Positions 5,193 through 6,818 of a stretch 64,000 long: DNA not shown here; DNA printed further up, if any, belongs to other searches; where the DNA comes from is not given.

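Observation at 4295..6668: Tandem zinc-ribbon/double-FHA paralogs, one carrying in-frame microsatellites (15-bp x4.4 and GGTCCG-type hexamers)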

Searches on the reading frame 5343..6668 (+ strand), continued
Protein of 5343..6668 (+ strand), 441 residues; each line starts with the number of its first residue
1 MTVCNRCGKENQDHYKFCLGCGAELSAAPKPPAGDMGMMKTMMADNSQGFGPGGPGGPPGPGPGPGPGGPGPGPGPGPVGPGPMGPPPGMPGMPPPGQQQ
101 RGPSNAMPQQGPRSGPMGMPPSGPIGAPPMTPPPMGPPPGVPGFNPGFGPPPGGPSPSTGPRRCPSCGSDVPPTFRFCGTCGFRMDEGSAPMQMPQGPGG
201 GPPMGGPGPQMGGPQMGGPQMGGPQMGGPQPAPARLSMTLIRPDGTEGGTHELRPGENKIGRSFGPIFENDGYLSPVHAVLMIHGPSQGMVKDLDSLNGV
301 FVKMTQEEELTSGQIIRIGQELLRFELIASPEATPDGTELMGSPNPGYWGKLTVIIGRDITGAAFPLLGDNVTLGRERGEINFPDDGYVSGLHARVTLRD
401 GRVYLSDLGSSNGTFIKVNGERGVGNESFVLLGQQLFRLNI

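Call 65: find_encoding_contigs(protein=P0033, flank=10000, max_places=3)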
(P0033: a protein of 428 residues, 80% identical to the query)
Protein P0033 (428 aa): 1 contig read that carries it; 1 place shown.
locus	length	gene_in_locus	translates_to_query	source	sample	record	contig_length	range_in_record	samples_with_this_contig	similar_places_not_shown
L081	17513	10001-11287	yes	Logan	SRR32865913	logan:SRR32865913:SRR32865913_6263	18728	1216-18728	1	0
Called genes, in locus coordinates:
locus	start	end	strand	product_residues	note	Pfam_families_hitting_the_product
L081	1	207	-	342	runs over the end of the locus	PF01052:FliMN_C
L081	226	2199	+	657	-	-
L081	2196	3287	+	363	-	-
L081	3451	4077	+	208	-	-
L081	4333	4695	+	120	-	PF07238:PilZ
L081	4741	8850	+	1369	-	PF13424:TPR_12 (weak), PF13432:TPR_16 (weak), PF13429:TPR_15 (weak), PF00515:TPR_1 (weak), PF12895:ANAPC3 (weak), PF13414:TPR_11, PF13432:TPR_16, PF14559:TPR_19, +12 more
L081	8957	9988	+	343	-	PF12773:DZR (weak), PF13240:Zn_Ribbon_1 (weak), PF13248:Zn_ribbon_3 (weak), PF16697:Yop-YscD_cpl (faint), PF00498:FHA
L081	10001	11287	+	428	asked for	PF12773:DZR (faint), PF13240:Zn_Ribbon_1 (weak), PF13248:Zn_ribbon_3 (faint), PF17032:Zn_ribbon_15 (faint), PF24463:DUF7577 (faint), PF16697:Yop-YscD_cpl (faint), PF00498:FHA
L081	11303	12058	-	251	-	PF00069:Pkinase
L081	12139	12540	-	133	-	PF01833:TIG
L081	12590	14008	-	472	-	PF04542:Sigma70_r2, PF04539:Sigma70_r3, PF04545:Sigma70_r4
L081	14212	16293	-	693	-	PF03848:TehB (weak), PF01209:Ubie_methyltran, PF02353:CMAS (weak), PF13489:Methyltransf_23, PF08241:Methyltransf_11, PF08242:Methyltransf_12, PF13649:Methyltransf_25, PF13847:Methyltransf_31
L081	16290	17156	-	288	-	PF02666:PS_Dcarbxylase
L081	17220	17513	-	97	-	?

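Call 74: search_protein_families(library=padloc, proteins=[window:5343-6665:+], max_evalue=0.001)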
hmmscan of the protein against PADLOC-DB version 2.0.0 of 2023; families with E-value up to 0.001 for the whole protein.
window:5343-6665:+ (441 aa): 0 families
